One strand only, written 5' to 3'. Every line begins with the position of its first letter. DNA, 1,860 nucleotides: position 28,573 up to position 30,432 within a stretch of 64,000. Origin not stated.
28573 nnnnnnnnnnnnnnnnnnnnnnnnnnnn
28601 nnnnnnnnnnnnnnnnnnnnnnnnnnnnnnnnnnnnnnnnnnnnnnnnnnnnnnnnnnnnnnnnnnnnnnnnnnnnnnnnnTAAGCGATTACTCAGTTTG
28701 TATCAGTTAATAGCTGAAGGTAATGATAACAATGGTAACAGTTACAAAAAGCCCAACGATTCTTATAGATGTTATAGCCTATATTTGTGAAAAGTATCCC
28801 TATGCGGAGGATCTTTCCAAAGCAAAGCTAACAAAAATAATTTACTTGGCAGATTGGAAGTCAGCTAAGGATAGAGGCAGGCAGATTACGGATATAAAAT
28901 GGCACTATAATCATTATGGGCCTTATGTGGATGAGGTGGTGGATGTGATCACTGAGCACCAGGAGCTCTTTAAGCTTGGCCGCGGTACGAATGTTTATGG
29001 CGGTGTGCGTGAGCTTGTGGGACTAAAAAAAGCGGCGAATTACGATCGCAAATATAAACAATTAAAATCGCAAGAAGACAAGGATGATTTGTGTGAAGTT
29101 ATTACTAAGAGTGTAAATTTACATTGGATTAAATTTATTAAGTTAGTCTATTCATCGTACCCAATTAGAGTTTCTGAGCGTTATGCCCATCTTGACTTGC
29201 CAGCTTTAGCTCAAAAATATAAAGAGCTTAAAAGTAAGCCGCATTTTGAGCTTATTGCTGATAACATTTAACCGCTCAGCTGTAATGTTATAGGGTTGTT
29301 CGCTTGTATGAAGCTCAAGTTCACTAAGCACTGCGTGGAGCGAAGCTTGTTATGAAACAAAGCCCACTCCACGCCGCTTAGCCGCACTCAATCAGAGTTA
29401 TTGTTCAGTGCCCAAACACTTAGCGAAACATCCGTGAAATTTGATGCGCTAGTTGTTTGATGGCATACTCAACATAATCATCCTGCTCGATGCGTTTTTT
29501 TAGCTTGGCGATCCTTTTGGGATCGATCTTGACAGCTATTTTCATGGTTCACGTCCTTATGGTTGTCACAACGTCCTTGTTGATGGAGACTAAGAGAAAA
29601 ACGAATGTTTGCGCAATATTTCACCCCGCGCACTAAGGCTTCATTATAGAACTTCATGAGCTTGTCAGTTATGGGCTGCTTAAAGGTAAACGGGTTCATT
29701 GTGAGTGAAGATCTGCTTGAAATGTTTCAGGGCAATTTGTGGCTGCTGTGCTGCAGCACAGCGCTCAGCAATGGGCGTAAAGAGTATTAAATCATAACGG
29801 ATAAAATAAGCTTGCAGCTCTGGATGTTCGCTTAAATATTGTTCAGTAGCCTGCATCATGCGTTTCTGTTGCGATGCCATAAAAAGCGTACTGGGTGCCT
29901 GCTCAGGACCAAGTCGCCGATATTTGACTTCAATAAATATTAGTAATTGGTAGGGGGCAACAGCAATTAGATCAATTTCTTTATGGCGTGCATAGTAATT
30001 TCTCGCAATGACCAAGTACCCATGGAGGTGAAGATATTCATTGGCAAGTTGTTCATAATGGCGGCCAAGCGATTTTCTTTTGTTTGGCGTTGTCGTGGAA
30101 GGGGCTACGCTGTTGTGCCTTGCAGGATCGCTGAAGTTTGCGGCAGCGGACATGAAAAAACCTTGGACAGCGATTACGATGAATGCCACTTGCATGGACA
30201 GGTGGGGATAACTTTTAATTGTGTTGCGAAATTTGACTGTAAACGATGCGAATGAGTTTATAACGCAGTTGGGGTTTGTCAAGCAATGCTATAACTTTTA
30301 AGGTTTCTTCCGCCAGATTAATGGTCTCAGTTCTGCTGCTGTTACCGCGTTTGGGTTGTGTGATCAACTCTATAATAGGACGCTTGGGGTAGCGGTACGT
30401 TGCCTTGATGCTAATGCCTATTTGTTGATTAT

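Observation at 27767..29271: AT-rich two-gene cassette: uncharacterised two-TM protein + Panacea (DUF4065) protein, a candidate PanT/PanA toxin-antitoxin or defence module with an undescribed effector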

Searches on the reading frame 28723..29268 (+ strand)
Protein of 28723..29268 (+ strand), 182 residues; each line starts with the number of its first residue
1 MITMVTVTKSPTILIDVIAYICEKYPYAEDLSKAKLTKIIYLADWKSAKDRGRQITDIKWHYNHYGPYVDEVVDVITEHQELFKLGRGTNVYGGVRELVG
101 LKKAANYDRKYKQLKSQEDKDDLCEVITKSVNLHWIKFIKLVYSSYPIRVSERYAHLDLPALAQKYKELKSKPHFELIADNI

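Call 3: search_protein_families(library=pfam, proteins=[window:28723-29268:+], max_evalue=1)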
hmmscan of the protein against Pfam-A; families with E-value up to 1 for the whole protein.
window:28723-29268:+ (182 aa): 1 family
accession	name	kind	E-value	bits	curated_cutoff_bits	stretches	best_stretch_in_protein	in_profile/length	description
PF13274.11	SocA_Panacea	-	7.6e-10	40.1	25.7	1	36-144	1-108/113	Antitoxin SocA-like, Panacea domain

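Call 4: search_protein_families(library=padloc, proteins=[window:28723-29268:+], max_evalue=1)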
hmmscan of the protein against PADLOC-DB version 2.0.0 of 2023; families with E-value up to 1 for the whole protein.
window:28723-29268:+ (182 aa): 1 family
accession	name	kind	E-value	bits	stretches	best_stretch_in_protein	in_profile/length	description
PDLC02990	DarG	-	0.00021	18.9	1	17-113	167-254/329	-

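Call 5: search_protein_families(library=ncbifam, proteins=[window:28723-29268:+], max_evalue=1)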
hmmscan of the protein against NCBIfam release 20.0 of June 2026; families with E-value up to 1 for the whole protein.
window:28723-29268:+ (182 aa): 1 family
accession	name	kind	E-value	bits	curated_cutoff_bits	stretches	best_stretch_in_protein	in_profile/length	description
NF048014.1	antitoxin_DarG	equivalog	0.0038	16.5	250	1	9-120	168-270/338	type II toxin-antitoxin system antitoxin DNA ADP-ribosyl glycohydrolase DarG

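Call 6: search_protein_families(library=phrogs, proteins=[window:28723-29268:+], max_evalue=1)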
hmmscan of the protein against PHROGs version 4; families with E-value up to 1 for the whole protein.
window:28723-29268:+ (182 aa): 3 families
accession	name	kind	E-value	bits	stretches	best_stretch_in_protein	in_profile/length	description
phrog_1281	-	unknown function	3.3e-05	24.7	1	14-80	10-78/195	-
phrog_10390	-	unknown function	0.018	15.5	1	8-74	145-208/299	-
phrog_26370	-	unknown function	0.23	12.9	1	31-85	51-98/113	-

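Call 12: list_cluster_members(proteins=[P0001, P0002, window:28723-29268:+])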
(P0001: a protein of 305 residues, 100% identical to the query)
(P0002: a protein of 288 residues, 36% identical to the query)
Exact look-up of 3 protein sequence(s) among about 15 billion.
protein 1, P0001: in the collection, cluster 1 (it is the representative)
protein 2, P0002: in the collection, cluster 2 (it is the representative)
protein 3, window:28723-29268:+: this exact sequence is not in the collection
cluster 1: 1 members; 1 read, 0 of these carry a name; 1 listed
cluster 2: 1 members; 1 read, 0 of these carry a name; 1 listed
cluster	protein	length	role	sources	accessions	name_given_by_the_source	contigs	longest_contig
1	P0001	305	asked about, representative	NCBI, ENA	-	-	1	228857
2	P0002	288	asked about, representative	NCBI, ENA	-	-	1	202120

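Call 18: find_homologous_proteins(query=window:28723-29268:+, max_evalue=0.00001)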
Query window:28723-29268:+ (182 aa): 84 proteins with E <= 0.00001 among 128 candidates.
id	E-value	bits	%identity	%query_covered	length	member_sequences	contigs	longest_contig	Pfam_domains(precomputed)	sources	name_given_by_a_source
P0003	5.3e-115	400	100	98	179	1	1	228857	PF13274.12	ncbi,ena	-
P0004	1.0e-69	252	64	99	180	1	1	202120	PF13274.12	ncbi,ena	-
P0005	1.1e-64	236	62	99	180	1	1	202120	PF13274.12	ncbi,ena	-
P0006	2.9e-40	156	48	87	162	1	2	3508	PF13274.12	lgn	-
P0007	7.7e-39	151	47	86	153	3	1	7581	PF13274.12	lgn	-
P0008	2.3e-38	150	46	85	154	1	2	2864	PF13274.12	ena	-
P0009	1.2e-37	148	46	85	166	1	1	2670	PF13274.12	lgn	-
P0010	4.4e-37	146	48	86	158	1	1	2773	PF13274.12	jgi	jgi:hypothetical protein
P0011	5.3e-37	145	43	86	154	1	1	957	PF13274.12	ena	-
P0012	2.6e-36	143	45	85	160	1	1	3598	PF13274.12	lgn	-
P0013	5.1e-36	142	47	86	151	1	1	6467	PF13274.12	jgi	jgi:hypothetical protein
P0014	5.2e-36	142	45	85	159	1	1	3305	PF13274.12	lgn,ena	-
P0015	6.4e-36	142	47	84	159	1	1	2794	PF13274.12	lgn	-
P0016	1.6e-35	141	43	86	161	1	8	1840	PF13274.12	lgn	-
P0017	2.6e-35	140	45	84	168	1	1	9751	PF13274.12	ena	-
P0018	3.4e-35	140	47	85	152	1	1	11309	PF13274.12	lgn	-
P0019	4.8e-35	139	46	85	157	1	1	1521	PF13274.12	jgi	jgi:hypothetical protein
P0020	6.8e-35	139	45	86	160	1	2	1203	PF13274.12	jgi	jgi:hypothetical protein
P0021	7.2e-35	139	44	86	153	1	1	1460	PF13274.12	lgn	-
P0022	9.0e-35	138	44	90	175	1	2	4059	PF13274.12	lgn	-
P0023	1.0e-34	138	43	86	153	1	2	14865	PF13274.12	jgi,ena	jgi:uncharacterized phage-associated protein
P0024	4.6e-34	136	46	85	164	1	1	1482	PF13274.12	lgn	-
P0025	5.2e-34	136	45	85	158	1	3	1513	PF13274.12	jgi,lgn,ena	-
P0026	7.0e-34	135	49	85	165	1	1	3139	PF13274.12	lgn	-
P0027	7.2e-34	135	43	82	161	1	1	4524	PF13274.12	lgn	-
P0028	1.5e-33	134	44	85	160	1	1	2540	PF13274.12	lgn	-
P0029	2.4e-33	134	44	87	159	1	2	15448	PF13274.12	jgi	jgi:hypothetical protein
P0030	3.2e-33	133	45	82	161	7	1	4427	PF13274.12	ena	-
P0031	3.5e-33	133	46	90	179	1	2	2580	PF13274.12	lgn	-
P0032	5.8e-33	132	41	82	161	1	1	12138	PF13274.12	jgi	jgi:hypothetical protein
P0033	7.2e-33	132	41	87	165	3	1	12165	PF13274.12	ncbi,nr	ncbi:MAG: Panacea domain-containing protein [Cyanobacteria bacterium]|nr:Panacea domain-containing p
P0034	7.3e-33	132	44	82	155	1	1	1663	PF13274.12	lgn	-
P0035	7.6e-33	132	42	82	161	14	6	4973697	PF13274.12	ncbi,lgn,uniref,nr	ncbi:hypothetical protein AYJ58_10585 [Shewanella sp. Pdp11]|uniref:Panacea domain-containing protei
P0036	7.7e-33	132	44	85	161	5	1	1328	PF13274.12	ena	-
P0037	1.2e-32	131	44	85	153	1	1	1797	PF13274.12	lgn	-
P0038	1.2e-32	131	46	85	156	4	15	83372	PF13274.12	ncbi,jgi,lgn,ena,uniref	ncbi:Panacea domain-containing protein [Alloalcanivorax venustensis]|jgi:hypothetical protein|uniref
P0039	1.7e-32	131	43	85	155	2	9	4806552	PF13274.12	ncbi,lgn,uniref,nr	ncbi:Panacea domain-containing protein [Xenorhabdus szentirmaii]|uniref:Antitoxin SocA-like Panacea 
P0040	2.1e-32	130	43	82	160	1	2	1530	PF13274.12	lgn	-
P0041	2.2e-32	130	44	85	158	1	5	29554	PF13274.12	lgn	-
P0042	3.3e-32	130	42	82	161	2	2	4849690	PF13274.12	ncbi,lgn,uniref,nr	ncbi:Panacea domain-containing protein [Shewanella algae]|uniref:Panacea domain-containing protein n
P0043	4.7e-32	129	42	88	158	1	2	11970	PF13274.12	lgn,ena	-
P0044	5.2e-32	129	45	85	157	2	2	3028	PF13274.12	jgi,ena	-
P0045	7.1e-32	129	45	87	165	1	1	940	PF13274.12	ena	-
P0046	9.7e-32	128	41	86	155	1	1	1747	PF13274.12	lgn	-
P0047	1.2e-31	128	43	85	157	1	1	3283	PF13274.12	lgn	-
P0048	1.3e-31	128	39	85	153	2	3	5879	PF13274.12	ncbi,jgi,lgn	jgi:hypothetical protein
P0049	1.6e-31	128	42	85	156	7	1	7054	PF13274.12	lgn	-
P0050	1.9e-31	127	44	86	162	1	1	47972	PF13274.12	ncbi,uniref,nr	ncbi:Panacea domain-containing protein [Rhizobium laguerreae]|uniref:SocA family protein n=1 Tax=Rhi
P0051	2.5e-31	127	47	76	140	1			PF13274.12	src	-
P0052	2.6e-31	127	43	84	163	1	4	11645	PF13274.12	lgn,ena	-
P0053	4.9e-31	126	43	88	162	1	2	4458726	PF13274.12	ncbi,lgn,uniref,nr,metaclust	ncbi:Panacea domain-containing protein [Rhizobium phaseoli]|uniref:Panacea domain-containing protein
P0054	1.2e-30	125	45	85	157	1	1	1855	PF13274.12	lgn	-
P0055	1.2e-30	125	44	85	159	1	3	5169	PF13274.12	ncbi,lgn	-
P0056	1.4e-30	125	40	86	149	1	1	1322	PF13274.12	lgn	-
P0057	2.0e-30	124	42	82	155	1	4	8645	PF13274.12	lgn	-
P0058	3.6e-30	123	42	85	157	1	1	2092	PF13274.12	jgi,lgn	jgi:hypothetical protein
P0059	4.1e-30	123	41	82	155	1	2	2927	PF13274.12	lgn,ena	-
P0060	5.1e-30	123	44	84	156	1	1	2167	PF13274.12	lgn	-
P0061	7.1e-30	122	40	84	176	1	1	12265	PF13274.12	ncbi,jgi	jgi:hypothetical protein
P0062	7.1e-30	122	40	86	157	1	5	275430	PF13274.12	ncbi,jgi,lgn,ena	jgi:hypothetical protein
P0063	7.5e-30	122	41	87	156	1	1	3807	PF13274.12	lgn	-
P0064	1.4e-29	121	42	85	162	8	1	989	PF13274.12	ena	-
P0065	1.5e-29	121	42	85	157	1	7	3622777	PF13274.12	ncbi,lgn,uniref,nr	ncbi:SocA family protein [Pseudoalteromonas sp. CF6-2]|uniref:Panacea domain-containing protein n=1 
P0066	2.1e-29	121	42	84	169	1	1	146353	PF13274.12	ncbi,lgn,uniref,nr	ncbi:DUF4065 domain-containing protein [Methanocalculus taiwanensis]|uniref:DUF4065 domain-containin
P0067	2.7e-29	120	42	88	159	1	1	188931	PF13274.12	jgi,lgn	jgi:hypothetical protein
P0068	1.1e-28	118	44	86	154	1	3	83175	PF13274.12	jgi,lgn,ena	jgi:hypothetical protein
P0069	1.1e-28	118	41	87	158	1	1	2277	PF13274.12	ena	-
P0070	1.6e-28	118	43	85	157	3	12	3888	PF13274.12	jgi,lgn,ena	jgi:hypothetical protein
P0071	2.0e-28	118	41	82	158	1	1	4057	PF13274.12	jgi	-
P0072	5.8e-28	116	42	86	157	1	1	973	PF13274.12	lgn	-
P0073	8.0e-28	116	39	82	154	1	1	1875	PF13274.12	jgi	jgi:hypothetical protein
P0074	1.1e-27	115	40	84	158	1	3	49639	PF13274.12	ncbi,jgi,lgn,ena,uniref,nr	ncbi:hypothetical protein CXF76_06375 [Pseudoalteromonas sp. 78C3]|jgi:predicted DNA-binding ribbon-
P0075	1.2e-27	115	40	82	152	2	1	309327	PF13274.12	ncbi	ncbi:Panacea domain-containing protein [Alteromonas sp. HB246098]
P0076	1.7e-27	114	41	85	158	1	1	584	PF13274.12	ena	-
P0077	2.5e-27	114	42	85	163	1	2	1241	PF13274.12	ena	-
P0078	4.9e-27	113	43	87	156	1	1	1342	PF13274.12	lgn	-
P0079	1.2e-26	112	39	87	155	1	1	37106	PF13274.12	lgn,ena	-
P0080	3.6e-26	110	40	82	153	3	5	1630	PF13274.12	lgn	-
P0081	3.7e-26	110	38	82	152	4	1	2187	PF13274.12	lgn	-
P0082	7.8e-26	109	40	82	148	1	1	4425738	PF13274.12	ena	-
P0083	6.8e-25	106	39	82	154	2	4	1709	PF13274.12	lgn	-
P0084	2.5e-23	101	40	86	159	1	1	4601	PF13274.12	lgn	-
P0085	1.3e-21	95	42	80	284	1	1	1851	PF13274.12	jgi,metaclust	metaclust:\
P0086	1.3e-11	63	34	86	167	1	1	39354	-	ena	-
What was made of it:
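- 28732..29271 (+): PanA antitoxin gene, a stand-alone Panacea protein (179 aa; 182 aa if started at 28723). P0003 is 179 aa (call 18).
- On Panacea (PanA, PF13274/DUF4065) antitoxins: All listed homologues but the weakest (P0086) carry PF13274 (call 18).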

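Call 19: find_encoding_contigs(protein=P0004, flank=10000)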
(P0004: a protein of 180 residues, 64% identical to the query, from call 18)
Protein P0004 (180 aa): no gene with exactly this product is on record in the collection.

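Call 20: find_encoding_contigs(protein=P0005, flank=10000)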
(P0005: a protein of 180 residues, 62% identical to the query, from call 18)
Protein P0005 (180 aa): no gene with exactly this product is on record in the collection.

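Call 21: find_encoding_contigs(protein=P0018, flank=4000, max_places=2)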
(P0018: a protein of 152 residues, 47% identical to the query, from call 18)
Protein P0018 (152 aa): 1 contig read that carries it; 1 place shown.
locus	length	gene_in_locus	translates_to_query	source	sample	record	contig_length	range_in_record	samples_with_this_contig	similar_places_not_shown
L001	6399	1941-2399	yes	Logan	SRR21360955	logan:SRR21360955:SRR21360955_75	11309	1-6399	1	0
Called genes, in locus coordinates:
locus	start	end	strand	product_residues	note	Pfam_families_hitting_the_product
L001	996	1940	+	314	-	-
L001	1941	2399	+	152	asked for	PF13274:SocA_Panacea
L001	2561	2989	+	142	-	PF09912:DUF2141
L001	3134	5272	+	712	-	PF00535:Glycos_transf_2, PF10111:Glyco_tranf_2_2, PF13641:Glyco_tranf_2_3, PF02709:Glyco_transf_7C (faint), PF00534:Glycos_transf_1, PF13692:Glyco_trans_1_4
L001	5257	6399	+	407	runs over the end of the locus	PF13186:SPASM, PF04055:Radical_SAM (weak)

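Call 22: find_encoding_contigs(protein=P0007, flank=4000, max_places=2)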
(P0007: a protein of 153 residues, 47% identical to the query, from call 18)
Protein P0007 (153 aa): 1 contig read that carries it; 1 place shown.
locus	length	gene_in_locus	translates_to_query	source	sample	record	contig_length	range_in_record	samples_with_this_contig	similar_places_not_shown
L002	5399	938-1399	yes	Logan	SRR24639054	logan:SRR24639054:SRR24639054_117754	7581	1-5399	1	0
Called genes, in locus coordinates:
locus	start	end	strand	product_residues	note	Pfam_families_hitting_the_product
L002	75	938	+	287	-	-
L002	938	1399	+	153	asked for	PF13274:SocA_Panacea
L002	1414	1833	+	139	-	PF03852:Vsr, PF18741:MTES_1575 (faint)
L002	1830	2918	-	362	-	PF00145:DNA_methylase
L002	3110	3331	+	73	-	-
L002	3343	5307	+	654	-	-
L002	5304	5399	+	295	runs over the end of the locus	-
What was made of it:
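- In L002 it lies beside Vsr and a DNA methylase (call 22).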

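Call 23: find_encoding_contigs(protein=P0035, flank=4000, max_places=2)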
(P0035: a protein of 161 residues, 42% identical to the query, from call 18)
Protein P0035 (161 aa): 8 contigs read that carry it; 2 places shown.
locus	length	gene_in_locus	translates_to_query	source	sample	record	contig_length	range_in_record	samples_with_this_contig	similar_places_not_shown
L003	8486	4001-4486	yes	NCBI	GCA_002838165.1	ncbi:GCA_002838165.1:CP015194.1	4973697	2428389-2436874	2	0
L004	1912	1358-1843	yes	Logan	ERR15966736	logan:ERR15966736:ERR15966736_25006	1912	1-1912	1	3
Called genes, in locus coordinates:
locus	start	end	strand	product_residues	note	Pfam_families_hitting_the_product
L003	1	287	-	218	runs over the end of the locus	PF00132:Hexapep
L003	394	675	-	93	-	-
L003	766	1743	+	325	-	-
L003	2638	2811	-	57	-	PF13495:Phage_int_SAM_4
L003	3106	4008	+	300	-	-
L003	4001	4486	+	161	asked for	PF13274:SocA_Panacea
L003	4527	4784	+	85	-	-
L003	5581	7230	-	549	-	PF00282:Pyridoxal_deC, PF00266:Aminotran_5 (weak), PF01212:Beta_elim_lyase (weak)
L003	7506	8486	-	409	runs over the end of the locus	PF02595:Gly_kinase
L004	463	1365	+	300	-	-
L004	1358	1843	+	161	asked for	PF13274:SocA_Panacea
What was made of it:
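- In L003 it lies beside an integrase fragment (call 23).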

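Call 68: find_encoding_contigs(protein=P0039, flank=5000, max_places=3)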
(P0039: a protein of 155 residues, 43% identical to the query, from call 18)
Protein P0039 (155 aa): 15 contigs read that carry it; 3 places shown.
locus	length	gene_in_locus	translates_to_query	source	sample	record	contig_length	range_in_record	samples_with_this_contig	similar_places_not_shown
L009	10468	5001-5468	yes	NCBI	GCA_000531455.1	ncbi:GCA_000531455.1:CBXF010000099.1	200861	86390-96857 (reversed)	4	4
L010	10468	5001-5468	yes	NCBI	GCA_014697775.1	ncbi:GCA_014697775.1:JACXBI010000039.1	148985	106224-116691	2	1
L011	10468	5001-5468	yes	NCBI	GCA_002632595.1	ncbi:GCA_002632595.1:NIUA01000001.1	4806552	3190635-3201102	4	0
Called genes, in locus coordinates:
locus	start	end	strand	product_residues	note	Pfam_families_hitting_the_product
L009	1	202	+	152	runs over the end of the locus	PF22769:DCD, PF00692:dUTPase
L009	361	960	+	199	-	PF00440:TetR_N, PF22276:SlmA-like_C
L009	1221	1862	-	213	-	PF00156:Pribosyltran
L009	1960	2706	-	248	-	PF01138:RNase_PH, PF03725:RNase_PH_C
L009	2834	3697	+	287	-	PF03755:YicC-like_N, PF08340:YicC-like_C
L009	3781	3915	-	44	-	-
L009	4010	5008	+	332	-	-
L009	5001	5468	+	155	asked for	PF13274:SocA_Panacea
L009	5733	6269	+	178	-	-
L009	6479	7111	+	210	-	PF09346:SMI1_KNR4, PF14568:SUKH_6 (weak)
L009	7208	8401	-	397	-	PF03738:GSP_synth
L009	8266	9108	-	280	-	PF06693:DUF1190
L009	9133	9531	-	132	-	PF03994:DUF350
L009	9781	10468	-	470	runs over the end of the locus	PF07690:MFS_1, PF00083:Sugar_tr (weak)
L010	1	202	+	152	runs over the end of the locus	PF22769:DCD, PF00692:dUTPase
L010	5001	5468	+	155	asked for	PF13274:SocA_Panacea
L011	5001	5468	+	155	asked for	PF13274:SocA_Panacea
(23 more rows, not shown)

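Call 79: search_protein_families(library=pfam, proteins=[L009:4010-5005:+], max_evalue=1)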
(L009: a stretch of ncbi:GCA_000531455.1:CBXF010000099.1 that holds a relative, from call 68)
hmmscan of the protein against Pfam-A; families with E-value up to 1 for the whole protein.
L009:4010-5005:+ (332 aa): 8 families
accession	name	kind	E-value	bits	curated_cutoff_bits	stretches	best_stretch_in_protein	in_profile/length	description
PF25450.1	Rab11-FIP3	-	0.011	16.5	31.9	1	89-139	53-103/125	Rab11-FIP3-like domain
PF14163.11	SieB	-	0.018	15.1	26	1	35-106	6-82/147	Super-infection exclusion protein B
PF04977.20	DivIC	-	0.046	14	28.9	1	74-126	1-55/80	Septum formation initiator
PF03058.19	Sar8_2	-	0.069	14.1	31.7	1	66-119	2-57/85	Sar8.2 family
PF06295.17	ZapG-like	-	0.073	13.6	33.5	0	276-309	43-76/123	Z-ring associated protein G-like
PF06305.16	LapA_dom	-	0.075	13.4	28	1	75-106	32-63/64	Lipopolysaccharide assembly protein A domain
PF06005.17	ZapB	-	0.11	13.4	31.5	1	91-137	19-65/71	Cell division protein ZapB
PF05103.18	DivIVA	-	0.34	11.3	28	0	277-323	20-66/131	DivIVA protein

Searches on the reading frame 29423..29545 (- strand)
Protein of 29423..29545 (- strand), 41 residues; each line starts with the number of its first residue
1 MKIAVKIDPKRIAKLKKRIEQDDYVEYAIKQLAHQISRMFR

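Call 79: search_protein_families(library=pfam, proteins=[window:29423-29545:-], max_evalue=1)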
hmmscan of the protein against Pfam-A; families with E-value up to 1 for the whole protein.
window:29423-29545:- (41 aa): 3 families
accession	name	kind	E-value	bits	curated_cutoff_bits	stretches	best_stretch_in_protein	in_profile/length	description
PF10742.14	DUF2555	-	0.0065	16.8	25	1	6-25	6-25/55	Protein of unknown function (DUF2555)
PF05524.18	PEP-utilisers_N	-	0.04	14.5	24.4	1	8-41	77-111/121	PEP-utilising enzyme, N-terminal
PF04316.19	FlgM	-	0.062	14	25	1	6-36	24-53/55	Anti-sigma-28 factor, FlgM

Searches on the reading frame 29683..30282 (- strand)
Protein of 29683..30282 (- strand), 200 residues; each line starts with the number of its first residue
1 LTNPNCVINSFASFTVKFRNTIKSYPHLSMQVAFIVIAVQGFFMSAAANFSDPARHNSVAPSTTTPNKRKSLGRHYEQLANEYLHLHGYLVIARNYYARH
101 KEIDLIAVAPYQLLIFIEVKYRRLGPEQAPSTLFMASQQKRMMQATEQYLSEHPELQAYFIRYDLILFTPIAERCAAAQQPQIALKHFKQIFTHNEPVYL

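Call 3: search_protein_families(library=pfam, proteins=[window:29683-30282:-], max_evalue=1)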
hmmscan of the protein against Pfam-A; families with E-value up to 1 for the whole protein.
window:29683-30282:- (200 aa): 5 families
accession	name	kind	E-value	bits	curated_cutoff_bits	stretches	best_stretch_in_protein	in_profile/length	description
PF02021.23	UPF0102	-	1.4e-18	67.4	23.6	1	76-167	1-79/80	Uncharacterised protein family UPF0102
PF08378.17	NERD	-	3.4e-07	31.2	22.1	1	73-127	2-60/111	Nuclease-related domain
PF03008.20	DUF234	-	5.4e-05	24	22.5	1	69-126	29-94/100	Archaea bacterial proteins of unknown function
PF13635.12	DUF4143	-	0.0089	16.2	28.1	1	67-122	101-160/160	Domain of unknown function (DUF4143)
PF04471.18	Mrr_cat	-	0.21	12.1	21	1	73-122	6-57/115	Restriction endonuclease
